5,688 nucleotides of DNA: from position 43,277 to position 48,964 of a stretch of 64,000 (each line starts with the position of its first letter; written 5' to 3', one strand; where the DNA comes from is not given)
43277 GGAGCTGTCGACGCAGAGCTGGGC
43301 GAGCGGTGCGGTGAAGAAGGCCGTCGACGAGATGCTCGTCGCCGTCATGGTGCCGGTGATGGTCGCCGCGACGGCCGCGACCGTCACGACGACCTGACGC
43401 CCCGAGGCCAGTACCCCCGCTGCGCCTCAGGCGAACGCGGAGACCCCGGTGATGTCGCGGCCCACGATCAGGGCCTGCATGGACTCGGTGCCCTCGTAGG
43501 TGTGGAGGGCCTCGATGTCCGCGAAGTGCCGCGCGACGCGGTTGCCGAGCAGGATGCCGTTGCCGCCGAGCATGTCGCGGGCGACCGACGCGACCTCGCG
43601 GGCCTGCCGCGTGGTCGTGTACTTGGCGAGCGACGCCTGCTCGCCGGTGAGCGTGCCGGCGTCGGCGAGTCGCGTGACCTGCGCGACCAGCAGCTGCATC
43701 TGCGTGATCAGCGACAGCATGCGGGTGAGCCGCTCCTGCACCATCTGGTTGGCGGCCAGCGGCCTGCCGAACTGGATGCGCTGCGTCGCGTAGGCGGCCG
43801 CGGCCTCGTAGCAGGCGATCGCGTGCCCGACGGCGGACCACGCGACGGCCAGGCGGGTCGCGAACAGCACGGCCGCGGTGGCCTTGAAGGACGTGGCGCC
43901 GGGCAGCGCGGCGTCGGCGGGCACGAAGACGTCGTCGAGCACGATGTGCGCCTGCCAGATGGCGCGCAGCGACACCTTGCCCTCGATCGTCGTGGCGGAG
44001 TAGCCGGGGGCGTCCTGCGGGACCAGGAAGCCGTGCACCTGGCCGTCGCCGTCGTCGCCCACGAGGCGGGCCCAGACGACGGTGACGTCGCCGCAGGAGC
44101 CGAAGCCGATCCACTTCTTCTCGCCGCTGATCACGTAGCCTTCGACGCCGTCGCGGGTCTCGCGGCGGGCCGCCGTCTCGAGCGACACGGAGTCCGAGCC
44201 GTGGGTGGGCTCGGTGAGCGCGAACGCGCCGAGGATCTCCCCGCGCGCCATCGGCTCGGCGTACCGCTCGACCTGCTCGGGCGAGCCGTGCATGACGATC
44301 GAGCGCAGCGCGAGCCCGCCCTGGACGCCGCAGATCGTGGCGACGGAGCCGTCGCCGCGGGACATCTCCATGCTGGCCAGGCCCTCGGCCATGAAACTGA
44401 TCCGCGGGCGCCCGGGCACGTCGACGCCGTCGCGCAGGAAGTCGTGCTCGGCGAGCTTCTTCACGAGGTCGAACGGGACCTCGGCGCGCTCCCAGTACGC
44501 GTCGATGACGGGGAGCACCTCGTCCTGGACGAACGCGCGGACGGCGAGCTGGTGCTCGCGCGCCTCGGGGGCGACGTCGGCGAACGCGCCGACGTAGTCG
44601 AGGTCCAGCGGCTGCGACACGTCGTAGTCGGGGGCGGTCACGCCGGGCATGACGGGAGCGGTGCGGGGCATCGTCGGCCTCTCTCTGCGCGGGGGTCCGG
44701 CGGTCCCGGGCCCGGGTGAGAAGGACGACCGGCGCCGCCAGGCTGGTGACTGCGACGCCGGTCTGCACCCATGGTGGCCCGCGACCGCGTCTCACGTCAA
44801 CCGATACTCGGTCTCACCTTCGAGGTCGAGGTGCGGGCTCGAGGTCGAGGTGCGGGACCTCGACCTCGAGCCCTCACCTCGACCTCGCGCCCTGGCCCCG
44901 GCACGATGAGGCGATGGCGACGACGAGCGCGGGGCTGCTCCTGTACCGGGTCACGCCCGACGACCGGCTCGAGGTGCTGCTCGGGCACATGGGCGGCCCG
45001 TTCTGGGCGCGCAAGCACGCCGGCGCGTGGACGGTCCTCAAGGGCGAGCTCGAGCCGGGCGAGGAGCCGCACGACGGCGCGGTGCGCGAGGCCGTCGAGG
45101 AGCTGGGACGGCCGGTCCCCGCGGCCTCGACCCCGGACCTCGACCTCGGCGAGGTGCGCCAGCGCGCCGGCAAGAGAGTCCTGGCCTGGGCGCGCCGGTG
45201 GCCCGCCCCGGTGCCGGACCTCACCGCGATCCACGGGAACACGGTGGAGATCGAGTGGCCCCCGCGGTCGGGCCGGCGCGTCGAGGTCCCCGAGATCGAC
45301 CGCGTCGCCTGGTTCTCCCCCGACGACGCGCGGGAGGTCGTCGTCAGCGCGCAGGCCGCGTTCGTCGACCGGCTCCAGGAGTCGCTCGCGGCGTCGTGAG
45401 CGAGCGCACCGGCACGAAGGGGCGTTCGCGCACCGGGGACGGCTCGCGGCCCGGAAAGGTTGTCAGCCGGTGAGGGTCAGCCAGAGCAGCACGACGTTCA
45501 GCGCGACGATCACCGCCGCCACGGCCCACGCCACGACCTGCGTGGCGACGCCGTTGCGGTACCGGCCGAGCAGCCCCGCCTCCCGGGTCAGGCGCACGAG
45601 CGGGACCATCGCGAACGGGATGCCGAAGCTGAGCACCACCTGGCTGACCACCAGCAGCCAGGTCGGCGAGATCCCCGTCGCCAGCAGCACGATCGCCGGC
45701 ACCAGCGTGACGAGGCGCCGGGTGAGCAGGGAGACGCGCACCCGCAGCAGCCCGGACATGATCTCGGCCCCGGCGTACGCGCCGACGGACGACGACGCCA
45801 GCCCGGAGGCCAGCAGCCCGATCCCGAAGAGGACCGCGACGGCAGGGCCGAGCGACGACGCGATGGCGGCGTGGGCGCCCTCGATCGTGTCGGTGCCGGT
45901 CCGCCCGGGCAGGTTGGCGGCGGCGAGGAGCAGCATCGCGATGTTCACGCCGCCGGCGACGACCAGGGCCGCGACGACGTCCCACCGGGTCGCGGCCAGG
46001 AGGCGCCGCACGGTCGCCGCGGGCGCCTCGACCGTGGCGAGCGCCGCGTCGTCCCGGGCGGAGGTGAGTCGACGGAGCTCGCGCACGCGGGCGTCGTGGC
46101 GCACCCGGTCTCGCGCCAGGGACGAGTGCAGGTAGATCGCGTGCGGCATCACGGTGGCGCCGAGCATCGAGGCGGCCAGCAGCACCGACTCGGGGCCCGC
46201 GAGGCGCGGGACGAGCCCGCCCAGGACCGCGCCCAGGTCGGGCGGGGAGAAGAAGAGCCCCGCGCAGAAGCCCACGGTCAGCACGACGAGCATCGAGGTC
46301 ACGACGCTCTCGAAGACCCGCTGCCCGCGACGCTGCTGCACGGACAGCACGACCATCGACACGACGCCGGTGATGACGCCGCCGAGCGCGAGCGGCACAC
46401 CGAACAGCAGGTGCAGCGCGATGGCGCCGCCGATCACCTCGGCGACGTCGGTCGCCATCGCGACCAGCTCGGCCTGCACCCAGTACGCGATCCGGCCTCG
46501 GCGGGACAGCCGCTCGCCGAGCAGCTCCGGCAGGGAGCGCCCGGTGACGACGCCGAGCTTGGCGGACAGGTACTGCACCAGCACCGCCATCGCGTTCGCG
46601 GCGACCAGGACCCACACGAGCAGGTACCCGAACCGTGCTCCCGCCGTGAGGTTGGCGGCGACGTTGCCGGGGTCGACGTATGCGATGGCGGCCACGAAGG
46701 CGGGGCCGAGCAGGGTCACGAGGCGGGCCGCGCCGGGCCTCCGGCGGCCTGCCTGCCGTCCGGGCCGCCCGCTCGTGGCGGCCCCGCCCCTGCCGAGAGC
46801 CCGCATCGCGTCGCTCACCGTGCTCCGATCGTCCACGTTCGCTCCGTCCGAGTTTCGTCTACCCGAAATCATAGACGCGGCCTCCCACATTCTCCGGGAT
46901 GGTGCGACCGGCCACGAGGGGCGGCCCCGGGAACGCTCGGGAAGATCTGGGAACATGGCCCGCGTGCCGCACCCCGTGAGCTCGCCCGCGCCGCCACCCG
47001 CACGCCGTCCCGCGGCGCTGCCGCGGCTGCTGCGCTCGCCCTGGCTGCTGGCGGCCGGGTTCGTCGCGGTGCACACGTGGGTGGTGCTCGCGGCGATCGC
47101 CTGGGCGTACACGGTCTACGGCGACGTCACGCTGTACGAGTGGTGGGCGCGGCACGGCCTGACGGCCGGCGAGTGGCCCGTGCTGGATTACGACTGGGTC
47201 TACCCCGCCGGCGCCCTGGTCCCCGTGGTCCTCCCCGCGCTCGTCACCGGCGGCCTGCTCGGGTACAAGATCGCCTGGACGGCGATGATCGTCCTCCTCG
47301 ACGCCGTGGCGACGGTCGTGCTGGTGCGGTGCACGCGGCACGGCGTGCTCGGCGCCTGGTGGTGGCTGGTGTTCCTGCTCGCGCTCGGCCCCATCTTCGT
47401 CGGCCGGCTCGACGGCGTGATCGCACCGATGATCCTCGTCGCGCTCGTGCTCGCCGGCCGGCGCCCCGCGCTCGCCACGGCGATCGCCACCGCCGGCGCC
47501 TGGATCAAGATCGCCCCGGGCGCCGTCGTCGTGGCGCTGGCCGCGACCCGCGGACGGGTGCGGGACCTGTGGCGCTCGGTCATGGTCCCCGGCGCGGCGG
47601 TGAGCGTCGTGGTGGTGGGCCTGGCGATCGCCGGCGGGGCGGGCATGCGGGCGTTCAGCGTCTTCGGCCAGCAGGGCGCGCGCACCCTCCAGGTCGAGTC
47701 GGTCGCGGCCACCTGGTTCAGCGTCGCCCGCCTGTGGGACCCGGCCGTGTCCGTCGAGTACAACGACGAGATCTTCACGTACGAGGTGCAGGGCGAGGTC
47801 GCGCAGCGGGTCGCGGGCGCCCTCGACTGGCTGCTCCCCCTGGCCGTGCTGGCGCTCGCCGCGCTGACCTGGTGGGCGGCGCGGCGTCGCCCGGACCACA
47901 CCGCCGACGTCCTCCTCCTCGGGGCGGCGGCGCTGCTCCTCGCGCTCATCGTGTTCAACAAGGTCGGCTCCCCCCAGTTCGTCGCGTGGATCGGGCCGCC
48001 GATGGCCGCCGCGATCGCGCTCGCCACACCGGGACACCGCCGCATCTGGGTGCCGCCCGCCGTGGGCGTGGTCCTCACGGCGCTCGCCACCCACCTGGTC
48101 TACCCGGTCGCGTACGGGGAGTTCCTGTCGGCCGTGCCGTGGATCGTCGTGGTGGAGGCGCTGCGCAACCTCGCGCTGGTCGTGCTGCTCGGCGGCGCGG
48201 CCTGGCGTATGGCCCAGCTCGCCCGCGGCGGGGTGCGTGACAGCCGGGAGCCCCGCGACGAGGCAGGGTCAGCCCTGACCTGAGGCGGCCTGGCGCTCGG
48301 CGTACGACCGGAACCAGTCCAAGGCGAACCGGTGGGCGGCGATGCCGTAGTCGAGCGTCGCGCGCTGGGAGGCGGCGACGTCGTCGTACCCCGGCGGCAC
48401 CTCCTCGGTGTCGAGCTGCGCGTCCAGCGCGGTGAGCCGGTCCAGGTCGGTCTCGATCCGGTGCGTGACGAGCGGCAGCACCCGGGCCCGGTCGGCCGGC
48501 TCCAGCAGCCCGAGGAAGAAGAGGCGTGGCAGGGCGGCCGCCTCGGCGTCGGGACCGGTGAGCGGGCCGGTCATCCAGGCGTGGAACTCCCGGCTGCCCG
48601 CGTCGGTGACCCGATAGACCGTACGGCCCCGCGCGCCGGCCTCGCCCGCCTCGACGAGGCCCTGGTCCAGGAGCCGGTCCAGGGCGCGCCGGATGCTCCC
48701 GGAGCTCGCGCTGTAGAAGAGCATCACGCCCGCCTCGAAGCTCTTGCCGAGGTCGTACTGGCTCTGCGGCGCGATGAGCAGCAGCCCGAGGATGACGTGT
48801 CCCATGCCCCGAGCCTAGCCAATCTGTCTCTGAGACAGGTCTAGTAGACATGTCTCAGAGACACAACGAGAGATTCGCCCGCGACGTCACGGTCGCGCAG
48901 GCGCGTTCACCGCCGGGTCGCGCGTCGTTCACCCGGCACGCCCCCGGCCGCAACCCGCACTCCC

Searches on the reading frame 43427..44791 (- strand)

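Call 39: search_protein_families(library=pfam, proteins=[window:43427-44791:-], max_evalue=0.0001)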
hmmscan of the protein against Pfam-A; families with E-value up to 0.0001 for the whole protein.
window:43427-44791:- (454 aa): 5 families
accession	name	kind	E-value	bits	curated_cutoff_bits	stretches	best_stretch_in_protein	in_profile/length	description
PF00441.29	Acyl-CoA_dh_1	-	2.3e-31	109.4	22.4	1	308-447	10-149/150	Acyl-CoA dehydrogenase, C-terminal domain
PF02770.24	Acyl-CoA_dh_M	-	1.5e-20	73.6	33.3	1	189-288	1-97/97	Acyl-CoA dehydrogenase, middle domain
PF02771.21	Acyl-CoA_dh_N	-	1.8e-19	70.6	22.9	1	75-185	2-113/113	Acyl-CoA dehydrogenase, N-terminal domain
PF08028.16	Acyl-CoA_dh_2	-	9.2e-10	39.4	22.7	1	316-435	3-132/134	Acyl-CoA dehydrogenase, C-terminal domain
PF22924.1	ACOX_C_alpha1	-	4.5e-05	23.7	27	0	334-445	51-166/169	Acyl-CoA oxidase, C-alpha1 domain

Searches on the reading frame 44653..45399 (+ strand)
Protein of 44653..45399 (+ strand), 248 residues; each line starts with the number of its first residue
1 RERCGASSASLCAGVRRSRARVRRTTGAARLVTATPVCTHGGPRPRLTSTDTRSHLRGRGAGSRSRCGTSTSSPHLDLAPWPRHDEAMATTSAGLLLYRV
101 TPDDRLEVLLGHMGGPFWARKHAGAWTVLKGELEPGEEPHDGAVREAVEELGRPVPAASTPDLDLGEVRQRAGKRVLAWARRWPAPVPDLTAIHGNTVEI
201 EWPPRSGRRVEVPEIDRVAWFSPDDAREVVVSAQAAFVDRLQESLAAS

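Call 40: search_protein_families(library=pfam, proteins=[window:44653-45399:+], max_evalue=0.0001)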
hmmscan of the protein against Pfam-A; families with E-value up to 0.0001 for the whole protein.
window:44653-45399:+ (248 aa): 1 family
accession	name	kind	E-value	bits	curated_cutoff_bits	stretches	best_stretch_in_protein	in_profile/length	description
PF00293.34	NUDIX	-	2.2e-09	37.9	21.1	1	105-239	16-132/134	NUDIX domain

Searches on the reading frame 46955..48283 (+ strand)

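Call 40: search_protein_families(library=pfam, proteins=[window:46955-48283:+], max_evalue=0.0001)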
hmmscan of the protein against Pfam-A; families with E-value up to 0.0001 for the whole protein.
window:46955-48283:+ (442 aa): 1 family
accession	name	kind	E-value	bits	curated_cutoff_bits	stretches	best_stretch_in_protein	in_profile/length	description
PF09594.16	GT87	-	6.4e-07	29.8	25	1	81-331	1-233/237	Glycosyltransferase family 87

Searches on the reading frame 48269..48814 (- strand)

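Call 40: search_protein_families(library=pfam, proteins=[window:48269-48814:-], max_evalue=0.0001)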
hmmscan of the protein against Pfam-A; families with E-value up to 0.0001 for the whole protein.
window:48269-48814:- (181 aa): 2 families
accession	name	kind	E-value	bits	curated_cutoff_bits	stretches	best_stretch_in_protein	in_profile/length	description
PF14557.12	AphA_like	-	1.9e-08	34.7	27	1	9-136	17-147/174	Putative AphA-like transcriptional regulator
PF03551.20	PadR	-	6.3e-08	32.9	27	1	8-78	1-74/75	Transcriptional regulator PadR-like family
